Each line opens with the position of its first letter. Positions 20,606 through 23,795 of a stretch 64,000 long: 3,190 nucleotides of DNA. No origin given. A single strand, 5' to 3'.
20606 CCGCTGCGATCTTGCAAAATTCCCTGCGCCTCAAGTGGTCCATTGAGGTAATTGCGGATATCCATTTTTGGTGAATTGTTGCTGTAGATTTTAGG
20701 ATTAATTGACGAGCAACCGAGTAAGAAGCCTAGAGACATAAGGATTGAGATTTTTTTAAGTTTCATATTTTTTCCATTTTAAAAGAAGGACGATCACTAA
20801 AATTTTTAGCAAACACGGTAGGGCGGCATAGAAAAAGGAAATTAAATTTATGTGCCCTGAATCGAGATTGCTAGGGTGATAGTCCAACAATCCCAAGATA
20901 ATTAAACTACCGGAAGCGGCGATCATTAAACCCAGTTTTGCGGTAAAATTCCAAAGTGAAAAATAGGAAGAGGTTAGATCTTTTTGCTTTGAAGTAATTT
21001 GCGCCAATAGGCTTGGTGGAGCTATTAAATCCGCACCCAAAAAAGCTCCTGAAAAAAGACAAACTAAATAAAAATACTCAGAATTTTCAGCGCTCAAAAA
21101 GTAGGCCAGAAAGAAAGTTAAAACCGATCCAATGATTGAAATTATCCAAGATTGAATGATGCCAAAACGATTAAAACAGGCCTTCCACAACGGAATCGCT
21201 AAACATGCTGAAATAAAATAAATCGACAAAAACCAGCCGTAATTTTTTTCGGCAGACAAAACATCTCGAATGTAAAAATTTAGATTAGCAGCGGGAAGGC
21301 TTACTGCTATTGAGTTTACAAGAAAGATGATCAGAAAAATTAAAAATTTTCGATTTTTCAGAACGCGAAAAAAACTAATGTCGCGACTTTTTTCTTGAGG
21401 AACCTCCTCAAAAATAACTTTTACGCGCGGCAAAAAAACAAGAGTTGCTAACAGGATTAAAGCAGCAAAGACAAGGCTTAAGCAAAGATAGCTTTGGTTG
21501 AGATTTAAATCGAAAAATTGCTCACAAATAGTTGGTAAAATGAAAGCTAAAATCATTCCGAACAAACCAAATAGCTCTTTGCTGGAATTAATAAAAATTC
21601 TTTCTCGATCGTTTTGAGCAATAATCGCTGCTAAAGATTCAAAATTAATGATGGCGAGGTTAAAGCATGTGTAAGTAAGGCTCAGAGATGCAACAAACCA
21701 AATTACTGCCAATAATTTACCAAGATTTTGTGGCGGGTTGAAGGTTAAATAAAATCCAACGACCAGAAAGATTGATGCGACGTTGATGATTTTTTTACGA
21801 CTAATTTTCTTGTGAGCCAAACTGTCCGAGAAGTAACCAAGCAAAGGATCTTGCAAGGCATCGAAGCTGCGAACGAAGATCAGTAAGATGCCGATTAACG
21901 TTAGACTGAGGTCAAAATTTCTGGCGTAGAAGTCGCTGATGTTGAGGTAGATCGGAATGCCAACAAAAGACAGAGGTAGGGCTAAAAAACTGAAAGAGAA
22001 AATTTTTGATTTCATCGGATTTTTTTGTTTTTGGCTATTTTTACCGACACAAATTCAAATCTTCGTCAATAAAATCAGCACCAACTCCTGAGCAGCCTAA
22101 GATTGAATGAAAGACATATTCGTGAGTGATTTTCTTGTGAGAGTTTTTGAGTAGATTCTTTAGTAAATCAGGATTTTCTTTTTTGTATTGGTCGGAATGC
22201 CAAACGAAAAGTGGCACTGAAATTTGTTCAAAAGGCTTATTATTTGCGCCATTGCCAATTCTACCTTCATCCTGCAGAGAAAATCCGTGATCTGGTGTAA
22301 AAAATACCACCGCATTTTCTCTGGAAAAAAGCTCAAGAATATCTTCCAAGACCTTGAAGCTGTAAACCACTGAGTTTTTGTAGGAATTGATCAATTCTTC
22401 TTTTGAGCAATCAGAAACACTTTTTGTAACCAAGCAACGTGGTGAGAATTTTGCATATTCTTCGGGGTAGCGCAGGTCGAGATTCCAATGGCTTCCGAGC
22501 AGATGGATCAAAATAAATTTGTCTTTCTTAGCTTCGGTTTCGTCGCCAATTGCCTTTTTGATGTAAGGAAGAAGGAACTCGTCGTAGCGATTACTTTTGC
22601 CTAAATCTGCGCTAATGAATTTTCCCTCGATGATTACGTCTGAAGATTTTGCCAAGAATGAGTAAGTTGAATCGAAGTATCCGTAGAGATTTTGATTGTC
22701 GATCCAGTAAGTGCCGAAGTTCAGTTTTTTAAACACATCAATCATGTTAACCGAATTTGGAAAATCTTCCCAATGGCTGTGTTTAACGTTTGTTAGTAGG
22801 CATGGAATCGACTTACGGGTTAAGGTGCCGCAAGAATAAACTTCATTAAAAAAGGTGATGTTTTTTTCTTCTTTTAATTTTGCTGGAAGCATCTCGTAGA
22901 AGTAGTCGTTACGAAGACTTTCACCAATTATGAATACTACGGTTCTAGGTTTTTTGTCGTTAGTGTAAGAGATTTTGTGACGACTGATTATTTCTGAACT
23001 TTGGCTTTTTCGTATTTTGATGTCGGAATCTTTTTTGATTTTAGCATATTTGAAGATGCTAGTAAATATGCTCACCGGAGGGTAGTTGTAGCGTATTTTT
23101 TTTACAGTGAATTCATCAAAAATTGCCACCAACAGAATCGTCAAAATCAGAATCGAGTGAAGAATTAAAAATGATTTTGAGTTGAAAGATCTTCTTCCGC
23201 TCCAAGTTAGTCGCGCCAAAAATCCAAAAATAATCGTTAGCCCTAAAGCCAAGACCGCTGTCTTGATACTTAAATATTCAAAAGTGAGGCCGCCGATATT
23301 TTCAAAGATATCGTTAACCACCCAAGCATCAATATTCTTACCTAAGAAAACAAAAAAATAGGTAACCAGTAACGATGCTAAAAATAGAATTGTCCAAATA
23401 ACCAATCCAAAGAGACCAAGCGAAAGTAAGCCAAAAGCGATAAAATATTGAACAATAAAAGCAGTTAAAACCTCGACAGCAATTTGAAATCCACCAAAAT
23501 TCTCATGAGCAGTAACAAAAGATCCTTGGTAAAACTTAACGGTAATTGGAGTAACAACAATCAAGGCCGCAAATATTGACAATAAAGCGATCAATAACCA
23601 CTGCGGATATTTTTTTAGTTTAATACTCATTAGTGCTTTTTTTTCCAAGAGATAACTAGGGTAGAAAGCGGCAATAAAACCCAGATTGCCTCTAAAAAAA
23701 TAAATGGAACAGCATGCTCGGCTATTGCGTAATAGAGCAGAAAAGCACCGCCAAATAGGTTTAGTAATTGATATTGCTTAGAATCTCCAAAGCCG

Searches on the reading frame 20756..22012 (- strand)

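Call 62: search_protein_families(library=pfam, proteins=[window:20756-22012:-], max_evalue=0.001)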
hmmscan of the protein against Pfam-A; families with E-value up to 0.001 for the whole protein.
window:20756-22012:- (418 aa): 3 families
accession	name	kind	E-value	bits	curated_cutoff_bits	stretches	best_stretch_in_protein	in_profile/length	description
PF13347.12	MFS_2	-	4.1e-50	171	27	1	10-411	7-421/427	MFS/sugar transport protein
PF07690.21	MFS_1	-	2.5e-14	53.4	33.4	2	254-395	30-167/347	Major Facilitator Superfamily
PF12832.13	MFS_1_like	-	2.8e-08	33.7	25.2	1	29-340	25-330/373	MFS_1 like family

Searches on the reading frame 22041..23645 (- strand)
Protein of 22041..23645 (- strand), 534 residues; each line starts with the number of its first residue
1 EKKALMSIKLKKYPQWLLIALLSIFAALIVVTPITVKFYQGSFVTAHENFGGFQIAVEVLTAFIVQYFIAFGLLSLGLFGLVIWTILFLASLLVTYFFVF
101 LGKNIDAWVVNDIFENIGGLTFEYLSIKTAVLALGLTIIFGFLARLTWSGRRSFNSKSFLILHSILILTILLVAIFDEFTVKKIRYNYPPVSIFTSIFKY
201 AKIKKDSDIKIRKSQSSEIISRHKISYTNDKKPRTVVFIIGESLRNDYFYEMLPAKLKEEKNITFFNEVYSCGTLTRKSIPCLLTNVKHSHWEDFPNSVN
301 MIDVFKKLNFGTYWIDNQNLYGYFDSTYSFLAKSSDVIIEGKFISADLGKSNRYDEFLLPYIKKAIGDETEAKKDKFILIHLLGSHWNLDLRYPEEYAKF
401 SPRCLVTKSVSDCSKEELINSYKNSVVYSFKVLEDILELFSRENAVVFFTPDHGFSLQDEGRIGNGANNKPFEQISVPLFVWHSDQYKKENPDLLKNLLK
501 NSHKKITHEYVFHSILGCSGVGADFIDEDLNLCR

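Call 45: search_protein_families(library=ncbifam, proteins=[window:22041-23645:-], max_evalue=1e-10)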
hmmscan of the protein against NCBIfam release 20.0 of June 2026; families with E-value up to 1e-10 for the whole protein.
window:22041-23645:- (534 aa): 19 families
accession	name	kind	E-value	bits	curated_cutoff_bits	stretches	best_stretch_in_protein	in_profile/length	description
NF028537.1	P_eth_NH2_trans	domain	1.1e-58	199.1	500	1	21-532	7-525/527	phosphoethanolamine--lipid A transferase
NF008593.0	PRK11560.1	equivalog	1.8e-41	142.1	493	1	10-533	4-552/563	kdo(2)-lipid A phosphoethanolamine 7''-transferase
NF007933.0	PRK10649.1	subfamily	3.4e-39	134.8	404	1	81-521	72-530/577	phosphoethanolamine transferase CptA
NF008619.0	PRK11598.1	equivalog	6.5e-39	133.8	660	1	10-524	5-530/546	phosphoethanolamine transferase EptA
NF033409.0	poly_MCR3_broad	equivalog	2.2e-34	119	1075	1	18-532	8-529/535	MCR-3-related phosphoethanolamine--lipid A transferase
NF007160.0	PRK09598.1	equivalog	5.2e-34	117.4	561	1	25-532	21-517/523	phosphoethanolamine--lipid A transferase EptA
NF012179.0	CptA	domain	2.8e-32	112.1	900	1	78-523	57-520/556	phosphoethanolamine transferase CptA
NF033669.1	polymyxin_MCR8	exception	6.3e-31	107.9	1250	1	83-530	78-538/565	MCR-8 family phosphoethanolamine--lipid A transferase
NF033408.5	polymyxin_MCR3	exception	2.4e-29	102.3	1225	1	8-531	5-532/540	MCR-3 family phosphoethanolamine--lipid A transferase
NF033462.1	polymyxin_MCR4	exception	1.3e-27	96.8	1225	1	224-524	222-527/541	MCR-4 family phosphoethanolamine--lipid A transferase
NF033671.1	polymyxin_MCR7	exception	2.5e-27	95.6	1250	1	21-532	13-531/539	MCR-7 family phosphoethanolamine--lipid A transferase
NF033463.1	polymyxin_MCR5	exception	5.2e-27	94.7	1250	1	218-524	224-529/547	MCR-5 family phosphoethanolamine--lipid A transferase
NF053859.1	polymyxin_MCR13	exception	1.5e-25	90.1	1250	1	18-523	12-524/541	MCR-13 family phosphoethanolamine--lipid A transferase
NF033836.1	polymyxin_MCR9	exception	9.8e-25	87.2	1240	1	12-533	9-534/539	MCR-9 family phosphoethanolamine--lipid A transferase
NF033862.2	polymyxin_MCR10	exception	6.1e-24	84.6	1250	1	18-521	12-522/539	MCR-10 family phosphoethanolamine--lipid A transferase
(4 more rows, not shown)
